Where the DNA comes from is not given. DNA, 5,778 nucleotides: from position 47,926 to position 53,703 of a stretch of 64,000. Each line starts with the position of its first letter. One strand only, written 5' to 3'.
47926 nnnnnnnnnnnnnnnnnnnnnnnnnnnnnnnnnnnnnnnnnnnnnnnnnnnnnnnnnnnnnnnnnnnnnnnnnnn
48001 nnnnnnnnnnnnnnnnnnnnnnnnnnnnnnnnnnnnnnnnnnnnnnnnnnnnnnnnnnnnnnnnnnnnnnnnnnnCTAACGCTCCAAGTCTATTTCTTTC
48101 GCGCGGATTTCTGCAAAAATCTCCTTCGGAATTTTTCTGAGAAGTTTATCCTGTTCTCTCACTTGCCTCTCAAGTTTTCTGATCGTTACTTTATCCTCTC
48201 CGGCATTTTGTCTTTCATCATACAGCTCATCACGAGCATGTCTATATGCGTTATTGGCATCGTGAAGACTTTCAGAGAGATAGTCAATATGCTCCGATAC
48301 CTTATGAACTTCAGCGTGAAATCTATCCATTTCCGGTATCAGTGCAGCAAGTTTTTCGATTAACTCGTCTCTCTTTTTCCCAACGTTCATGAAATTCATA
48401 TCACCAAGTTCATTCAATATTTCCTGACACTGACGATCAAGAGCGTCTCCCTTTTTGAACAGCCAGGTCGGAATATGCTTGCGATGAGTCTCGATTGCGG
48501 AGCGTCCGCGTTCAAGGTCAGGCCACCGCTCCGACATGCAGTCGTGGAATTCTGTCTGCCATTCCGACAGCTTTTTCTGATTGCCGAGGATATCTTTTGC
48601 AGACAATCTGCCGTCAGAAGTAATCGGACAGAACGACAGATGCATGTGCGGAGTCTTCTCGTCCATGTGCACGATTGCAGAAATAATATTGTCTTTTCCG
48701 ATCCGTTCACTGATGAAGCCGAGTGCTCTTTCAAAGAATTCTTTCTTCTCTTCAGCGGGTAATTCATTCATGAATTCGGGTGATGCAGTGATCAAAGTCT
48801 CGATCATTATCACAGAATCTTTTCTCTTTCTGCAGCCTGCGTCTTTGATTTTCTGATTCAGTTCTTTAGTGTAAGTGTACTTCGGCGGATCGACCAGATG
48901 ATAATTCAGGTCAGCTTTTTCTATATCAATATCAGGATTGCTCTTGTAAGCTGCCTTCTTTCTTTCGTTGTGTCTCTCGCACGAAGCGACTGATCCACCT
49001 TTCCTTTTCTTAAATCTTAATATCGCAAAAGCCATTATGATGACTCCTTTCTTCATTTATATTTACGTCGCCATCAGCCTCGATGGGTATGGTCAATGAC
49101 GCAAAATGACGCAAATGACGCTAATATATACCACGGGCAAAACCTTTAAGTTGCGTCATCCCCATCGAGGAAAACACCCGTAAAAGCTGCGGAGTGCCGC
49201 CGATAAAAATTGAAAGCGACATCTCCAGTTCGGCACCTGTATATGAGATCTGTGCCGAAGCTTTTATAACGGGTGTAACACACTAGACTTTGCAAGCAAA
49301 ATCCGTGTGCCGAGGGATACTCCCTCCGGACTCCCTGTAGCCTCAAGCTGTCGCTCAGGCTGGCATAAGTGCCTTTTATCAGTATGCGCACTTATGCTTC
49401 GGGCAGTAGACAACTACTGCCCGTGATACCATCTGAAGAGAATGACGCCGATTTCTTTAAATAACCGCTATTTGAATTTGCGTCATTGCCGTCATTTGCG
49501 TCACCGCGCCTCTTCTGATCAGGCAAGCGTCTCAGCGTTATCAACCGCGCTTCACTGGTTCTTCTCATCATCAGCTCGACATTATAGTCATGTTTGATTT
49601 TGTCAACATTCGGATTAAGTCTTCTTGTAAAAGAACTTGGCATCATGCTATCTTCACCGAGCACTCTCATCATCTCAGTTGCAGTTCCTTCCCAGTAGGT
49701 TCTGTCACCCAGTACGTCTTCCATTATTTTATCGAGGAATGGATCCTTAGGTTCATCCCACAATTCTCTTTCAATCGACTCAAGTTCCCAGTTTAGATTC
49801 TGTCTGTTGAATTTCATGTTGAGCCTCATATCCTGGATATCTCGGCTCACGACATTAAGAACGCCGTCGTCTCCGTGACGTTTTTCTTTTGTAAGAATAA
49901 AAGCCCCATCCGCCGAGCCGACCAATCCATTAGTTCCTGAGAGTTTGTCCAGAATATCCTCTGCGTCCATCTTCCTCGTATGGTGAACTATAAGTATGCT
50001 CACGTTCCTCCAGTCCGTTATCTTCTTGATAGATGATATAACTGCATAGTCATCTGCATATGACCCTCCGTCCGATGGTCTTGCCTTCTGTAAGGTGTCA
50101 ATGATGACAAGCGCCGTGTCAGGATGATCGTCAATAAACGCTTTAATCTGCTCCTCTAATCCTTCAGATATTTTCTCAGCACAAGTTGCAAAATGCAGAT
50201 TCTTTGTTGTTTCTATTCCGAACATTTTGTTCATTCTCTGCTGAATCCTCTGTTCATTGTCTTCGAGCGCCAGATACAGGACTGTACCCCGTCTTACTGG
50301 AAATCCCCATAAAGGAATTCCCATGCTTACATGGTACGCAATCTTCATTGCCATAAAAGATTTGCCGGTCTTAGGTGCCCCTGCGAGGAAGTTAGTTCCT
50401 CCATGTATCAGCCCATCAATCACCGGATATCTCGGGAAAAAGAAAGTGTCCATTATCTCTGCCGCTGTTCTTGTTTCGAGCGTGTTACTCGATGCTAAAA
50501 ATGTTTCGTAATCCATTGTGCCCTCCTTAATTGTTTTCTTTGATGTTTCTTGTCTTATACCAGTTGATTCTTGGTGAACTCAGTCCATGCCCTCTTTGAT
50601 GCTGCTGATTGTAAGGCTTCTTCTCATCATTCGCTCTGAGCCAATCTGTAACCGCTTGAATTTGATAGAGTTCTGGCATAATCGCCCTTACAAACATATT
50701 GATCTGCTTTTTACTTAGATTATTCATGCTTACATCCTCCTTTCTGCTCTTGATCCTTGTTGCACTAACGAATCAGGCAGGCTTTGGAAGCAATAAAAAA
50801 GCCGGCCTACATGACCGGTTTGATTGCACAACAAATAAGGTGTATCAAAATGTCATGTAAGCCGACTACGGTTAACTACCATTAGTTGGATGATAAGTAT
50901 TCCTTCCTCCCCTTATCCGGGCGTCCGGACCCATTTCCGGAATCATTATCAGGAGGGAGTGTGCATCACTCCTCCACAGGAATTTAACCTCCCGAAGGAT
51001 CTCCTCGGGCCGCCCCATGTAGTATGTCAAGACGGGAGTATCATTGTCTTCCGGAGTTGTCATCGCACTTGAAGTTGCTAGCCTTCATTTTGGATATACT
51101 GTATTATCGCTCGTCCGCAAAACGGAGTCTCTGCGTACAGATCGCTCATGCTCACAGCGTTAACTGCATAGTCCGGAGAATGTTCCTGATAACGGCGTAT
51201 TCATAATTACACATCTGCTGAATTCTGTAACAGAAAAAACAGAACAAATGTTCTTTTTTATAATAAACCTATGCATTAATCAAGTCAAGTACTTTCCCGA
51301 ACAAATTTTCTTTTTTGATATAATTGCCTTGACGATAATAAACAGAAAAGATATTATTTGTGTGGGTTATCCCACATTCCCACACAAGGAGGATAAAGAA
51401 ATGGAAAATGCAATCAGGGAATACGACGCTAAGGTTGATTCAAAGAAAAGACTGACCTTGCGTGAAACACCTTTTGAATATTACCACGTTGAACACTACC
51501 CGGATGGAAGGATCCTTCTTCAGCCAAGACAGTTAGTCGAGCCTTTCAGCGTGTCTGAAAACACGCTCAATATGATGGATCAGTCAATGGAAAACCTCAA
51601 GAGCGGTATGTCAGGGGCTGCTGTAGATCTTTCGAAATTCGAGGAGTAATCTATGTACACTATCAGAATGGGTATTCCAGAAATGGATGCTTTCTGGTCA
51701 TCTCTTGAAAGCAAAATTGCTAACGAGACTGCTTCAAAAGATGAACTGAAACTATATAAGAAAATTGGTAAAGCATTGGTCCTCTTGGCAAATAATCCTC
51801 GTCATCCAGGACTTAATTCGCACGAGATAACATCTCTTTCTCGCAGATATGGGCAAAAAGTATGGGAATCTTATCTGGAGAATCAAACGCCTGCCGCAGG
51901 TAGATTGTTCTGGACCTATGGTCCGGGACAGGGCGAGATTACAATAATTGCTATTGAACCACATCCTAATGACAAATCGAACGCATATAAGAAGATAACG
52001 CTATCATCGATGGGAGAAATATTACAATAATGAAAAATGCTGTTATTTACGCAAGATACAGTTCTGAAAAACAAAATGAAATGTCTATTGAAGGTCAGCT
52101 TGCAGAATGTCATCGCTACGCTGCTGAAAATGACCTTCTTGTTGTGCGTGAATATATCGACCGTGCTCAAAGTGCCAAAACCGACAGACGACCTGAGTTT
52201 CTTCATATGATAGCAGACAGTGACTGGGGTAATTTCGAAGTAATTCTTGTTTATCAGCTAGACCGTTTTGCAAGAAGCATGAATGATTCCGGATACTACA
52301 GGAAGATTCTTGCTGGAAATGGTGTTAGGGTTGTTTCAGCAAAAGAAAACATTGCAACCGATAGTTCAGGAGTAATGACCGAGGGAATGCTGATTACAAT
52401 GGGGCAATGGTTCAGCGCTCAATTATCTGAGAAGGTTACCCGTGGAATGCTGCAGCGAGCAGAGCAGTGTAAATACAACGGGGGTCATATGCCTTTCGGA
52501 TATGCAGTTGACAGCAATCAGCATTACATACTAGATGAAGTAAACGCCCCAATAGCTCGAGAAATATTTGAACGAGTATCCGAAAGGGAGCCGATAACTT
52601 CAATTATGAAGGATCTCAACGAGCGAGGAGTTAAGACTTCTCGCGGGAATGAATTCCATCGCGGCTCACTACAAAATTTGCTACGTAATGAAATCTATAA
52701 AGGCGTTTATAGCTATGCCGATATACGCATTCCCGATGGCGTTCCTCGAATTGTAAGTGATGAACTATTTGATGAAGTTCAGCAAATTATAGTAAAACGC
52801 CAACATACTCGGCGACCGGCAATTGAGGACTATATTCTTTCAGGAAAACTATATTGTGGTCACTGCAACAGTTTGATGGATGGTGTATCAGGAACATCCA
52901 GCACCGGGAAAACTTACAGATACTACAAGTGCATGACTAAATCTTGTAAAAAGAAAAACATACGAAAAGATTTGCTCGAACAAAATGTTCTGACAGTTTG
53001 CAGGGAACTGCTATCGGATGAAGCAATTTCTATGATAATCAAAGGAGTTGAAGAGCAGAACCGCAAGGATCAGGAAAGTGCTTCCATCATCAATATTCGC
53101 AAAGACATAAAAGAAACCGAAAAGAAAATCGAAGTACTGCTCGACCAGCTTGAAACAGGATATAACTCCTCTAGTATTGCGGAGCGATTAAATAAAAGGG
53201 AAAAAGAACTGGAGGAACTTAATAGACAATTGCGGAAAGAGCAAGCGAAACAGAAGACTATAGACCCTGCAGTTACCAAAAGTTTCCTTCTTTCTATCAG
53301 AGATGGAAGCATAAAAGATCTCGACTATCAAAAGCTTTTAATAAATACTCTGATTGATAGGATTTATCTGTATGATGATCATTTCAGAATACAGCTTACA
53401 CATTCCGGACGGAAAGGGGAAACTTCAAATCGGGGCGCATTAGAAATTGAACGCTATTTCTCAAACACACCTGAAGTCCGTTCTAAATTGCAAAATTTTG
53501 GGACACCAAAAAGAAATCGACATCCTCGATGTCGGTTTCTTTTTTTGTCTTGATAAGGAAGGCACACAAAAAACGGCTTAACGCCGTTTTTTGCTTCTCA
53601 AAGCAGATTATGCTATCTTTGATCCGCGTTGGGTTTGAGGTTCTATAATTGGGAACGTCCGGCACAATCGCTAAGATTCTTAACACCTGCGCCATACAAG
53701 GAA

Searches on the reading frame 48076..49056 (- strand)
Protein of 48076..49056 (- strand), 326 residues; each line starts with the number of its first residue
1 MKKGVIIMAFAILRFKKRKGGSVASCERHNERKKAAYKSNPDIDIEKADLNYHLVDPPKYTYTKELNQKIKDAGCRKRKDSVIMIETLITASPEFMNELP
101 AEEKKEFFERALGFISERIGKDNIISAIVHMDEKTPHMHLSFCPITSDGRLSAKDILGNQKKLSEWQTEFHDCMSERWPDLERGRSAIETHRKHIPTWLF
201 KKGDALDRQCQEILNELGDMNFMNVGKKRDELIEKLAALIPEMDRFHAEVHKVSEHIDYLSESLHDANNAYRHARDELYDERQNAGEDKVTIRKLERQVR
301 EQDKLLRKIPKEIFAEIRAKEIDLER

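Call 7: search_protein_families(library=pfam, proteins=[window:48076-49056:-], max_evalue=0.01)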
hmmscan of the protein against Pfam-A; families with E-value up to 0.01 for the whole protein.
window:48076-49056:- (326 aa): 3 families
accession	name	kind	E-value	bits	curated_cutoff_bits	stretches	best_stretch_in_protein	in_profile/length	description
PF01076.25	Mob_Pre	-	4.6e-55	186.9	25.5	1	8-201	1-195/196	Plasmid recombination enzyme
PF23804.1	DUF7179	-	0.0039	17.7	27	0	229-302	13-86/90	Family of unknown function (DUF7179)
PF03432.20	Relaxase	-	0.0043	17.8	24.6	0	104-151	60-108/132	MobA/VirD2-like, nuclease domain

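Call 26: search_protein_families(library=ncbifam, proteins=[window:48076-49056:-], max_evalue=0.001)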
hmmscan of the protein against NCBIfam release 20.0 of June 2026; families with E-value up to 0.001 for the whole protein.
window:48076-49056:- (326 aa): 1 family
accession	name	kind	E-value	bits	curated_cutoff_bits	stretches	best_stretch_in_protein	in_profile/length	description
NF041497.1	MobV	equivalog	7.4e-51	172.9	100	1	8-194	1-187/187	MobV family relaxase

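Call 55: find_homologous_proteins(query=window:48076-49056:-, max_evalue=1e-30)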
Query window:48076-49056:- (326 aa): 6719 proteins with E <= 1e-30 among 8000 candidates; the best 120 are listed.
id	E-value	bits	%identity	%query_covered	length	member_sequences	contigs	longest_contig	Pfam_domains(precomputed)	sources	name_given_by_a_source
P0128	8.1e-198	674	96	96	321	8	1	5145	PF01076.26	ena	-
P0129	8.3e-186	635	88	98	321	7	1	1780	PF01076.26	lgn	-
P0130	1.4e-147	509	71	96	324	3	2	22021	PF01076.26,PF03432.21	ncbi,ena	-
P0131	4.7e-136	471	64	97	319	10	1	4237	PF01076.26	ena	-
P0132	7.0e-124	432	62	96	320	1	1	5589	PF01076.26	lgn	-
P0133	5.0e-122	425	60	95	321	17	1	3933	PF01076.26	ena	-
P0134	7.6e-119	415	58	95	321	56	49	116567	PF01076.26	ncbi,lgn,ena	-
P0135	2.9e-118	413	57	97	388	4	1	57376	PF01076.26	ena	-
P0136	4.7e-118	412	57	95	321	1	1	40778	PF01076.26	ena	-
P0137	6.0e-118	412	59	97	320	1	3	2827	PF01076.26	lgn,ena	-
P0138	7.7e-118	412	57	95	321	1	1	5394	PF01076.26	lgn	-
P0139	9.0e-118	411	57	95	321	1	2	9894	PF01076.26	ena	-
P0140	9.9e-118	411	59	95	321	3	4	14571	PF01076.26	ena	-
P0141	1.1e-117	411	57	95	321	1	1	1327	PF01076.26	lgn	-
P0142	1.4e-117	411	57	95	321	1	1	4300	PF01076.26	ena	-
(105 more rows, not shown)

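Call 56: find_encoding_contigs(protein=P0128, flank=5000, max_places=6)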
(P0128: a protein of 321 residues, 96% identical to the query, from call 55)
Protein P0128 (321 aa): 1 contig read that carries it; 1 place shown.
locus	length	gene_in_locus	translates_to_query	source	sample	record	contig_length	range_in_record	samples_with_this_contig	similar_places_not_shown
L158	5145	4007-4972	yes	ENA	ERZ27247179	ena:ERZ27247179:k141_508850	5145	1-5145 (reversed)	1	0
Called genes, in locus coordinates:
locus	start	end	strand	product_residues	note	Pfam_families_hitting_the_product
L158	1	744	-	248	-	?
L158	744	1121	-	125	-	-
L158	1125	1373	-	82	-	-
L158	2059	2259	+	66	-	-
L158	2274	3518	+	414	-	PF13481:AAA_25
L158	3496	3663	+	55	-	-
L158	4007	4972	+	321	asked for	PF01076:Mob_Pre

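Call 57: find_encoding_contigs(protein=P0129, flank=5000, max_places=6)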
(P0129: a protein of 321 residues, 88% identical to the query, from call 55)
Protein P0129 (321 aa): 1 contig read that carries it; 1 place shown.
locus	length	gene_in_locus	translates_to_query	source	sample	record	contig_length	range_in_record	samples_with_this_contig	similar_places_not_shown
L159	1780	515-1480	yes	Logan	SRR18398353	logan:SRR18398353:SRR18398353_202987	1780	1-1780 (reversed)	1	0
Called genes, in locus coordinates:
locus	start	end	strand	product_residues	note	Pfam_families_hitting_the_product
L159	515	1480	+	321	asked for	PF01076:Mob_Pre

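Call 58: find_encoding_contigs(protein=P0130, flank=6000, max_places=6)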
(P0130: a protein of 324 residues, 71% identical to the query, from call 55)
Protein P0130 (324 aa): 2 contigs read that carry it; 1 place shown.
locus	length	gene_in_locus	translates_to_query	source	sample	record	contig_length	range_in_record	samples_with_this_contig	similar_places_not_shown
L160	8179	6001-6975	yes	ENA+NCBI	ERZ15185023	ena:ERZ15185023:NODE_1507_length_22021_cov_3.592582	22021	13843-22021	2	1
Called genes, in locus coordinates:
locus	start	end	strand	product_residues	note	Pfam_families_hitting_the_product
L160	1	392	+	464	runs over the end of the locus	PF02874:ATP-synt_ab_N, PF00006:ATP-synt_ab, PF22919:ATP-synt_VA_C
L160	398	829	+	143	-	PF02823:ATP-synt_DE_N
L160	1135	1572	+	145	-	PF00572:Ribosomal_L13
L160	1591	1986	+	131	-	PF00380:Ribosomal_S9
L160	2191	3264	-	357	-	PF00589:Phage_integrase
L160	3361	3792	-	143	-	PF12844:HTH_19, PF13560:HTH_31 (weak), PF01381:HTH_3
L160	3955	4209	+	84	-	-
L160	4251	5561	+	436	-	PF13481:AAA_25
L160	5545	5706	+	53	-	-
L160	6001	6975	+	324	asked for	PF01076:Mob_Pre, PF03432:Relaxase (faint)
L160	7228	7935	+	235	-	-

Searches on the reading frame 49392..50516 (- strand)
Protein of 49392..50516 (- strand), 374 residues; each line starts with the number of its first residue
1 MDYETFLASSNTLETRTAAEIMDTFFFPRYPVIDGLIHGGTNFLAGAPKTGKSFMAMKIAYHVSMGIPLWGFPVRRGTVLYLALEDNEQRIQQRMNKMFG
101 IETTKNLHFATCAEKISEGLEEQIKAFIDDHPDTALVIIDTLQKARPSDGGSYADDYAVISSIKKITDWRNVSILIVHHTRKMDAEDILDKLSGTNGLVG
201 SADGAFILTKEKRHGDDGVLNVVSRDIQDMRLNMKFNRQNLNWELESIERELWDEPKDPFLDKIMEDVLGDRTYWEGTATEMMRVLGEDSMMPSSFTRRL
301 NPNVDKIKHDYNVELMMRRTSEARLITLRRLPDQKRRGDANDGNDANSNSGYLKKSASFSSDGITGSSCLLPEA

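Call 7: search_protein_families(library=pfam, proteins=[window:49392-50516:-], max_evalue=0.01)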
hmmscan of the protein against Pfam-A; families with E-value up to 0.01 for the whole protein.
window:49392-50516:- (374 aa): 3 families
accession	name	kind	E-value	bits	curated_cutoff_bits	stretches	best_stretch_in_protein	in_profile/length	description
PF13481.12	AAA_25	-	7.7e-28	97.9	27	1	26-183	19-193/195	AAA domain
PF03796.21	DnaB_C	-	0.00074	19.4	27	1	33-136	13-114/255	DnaB-like helicase C terminal domain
PF06745.19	ATPase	-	0.0008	19.3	26.6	1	20-105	6-76/231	KaiC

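Call 26: search_protein_families(library=ncbifam, proteins=[window:49392-50516:-], max_evalue=0.001)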
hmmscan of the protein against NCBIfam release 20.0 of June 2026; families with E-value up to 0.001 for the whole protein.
window:49392-50516:- (374 aa): 1 family
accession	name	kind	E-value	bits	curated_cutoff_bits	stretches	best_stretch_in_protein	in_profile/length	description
TIGR00416.1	sms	equivalog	5.1e-05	22.2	403.05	1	35-182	90-223/454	DNA repair protein RadA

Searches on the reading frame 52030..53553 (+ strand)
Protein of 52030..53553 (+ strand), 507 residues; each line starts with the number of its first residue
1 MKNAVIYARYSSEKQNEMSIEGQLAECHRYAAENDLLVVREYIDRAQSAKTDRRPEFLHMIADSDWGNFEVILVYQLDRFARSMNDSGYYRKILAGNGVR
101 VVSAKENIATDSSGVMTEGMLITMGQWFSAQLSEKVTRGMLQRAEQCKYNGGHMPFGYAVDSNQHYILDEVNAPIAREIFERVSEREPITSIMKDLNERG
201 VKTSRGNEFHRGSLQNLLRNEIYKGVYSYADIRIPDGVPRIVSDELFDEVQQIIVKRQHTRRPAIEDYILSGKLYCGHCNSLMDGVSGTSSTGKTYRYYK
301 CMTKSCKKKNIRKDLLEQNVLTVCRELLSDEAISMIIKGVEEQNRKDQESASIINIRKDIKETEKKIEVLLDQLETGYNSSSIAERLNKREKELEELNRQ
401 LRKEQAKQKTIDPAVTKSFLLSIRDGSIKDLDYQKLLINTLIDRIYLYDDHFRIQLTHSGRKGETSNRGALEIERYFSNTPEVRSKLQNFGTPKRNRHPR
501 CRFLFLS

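Call 21: search_protein_families(library=pfam, proteins=[window:52030-53553:+], max_evalue=0.001)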
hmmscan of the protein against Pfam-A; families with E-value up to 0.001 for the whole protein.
window:52030-53553:+ (507 aa): 3 families
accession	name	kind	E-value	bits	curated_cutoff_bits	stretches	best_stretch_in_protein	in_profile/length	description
PF00239.26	Resolvase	-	3.8e-27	95.6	23.3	1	4-146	1-142/145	Resolvase, N terminal domain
PF07508.19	Recombinase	-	3.9e-18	66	21.1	1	171-256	2-101/102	Recombinase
PF13408.12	Zn_ribbon_recom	-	3.8e-10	40.4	25.3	1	269-325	1-58/58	Recombinase zinc beta ribbon domain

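Call 26: search_protein_families(library=ncbifam, proteins=[window:52030-53553:+], max_evalue=0.001)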
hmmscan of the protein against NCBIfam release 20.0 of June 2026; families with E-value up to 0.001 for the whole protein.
window:52030-53553:+ (507 aa): 6 families
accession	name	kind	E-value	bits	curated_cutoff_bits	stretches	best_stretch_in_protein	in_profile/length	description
NF047343.1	SCCmet_CcrB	equivalog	1.2e-34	119.8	900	1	2-451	7-496/542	cassette chromosome recombinase CcrB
NF041201.1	recomb_XisF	equivalog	1.7e-33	116.3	375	1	5-400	2-416/465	fdxN element excision recombinase XisF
NF047344.1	SCCmet_CcrA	equivalog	2.1e-28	99.6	700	1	1-421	1-409/442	cassette chromosome recombinase CcrA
NF047347.1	SCCmet_CcrC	equivalog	2.5e-15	56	900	1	10-229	11-240/558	cassette chromosome recombinase CcrC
NF033518.0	transpos_IS607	equivalog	1.2e-08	34.7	110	1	3-113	55-161/187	IS607 family transposase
NF049883.1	resolv_YneB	equivalog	4.1e-05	23.1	175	1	3-140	1-139/211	YneB family resolvase-like protein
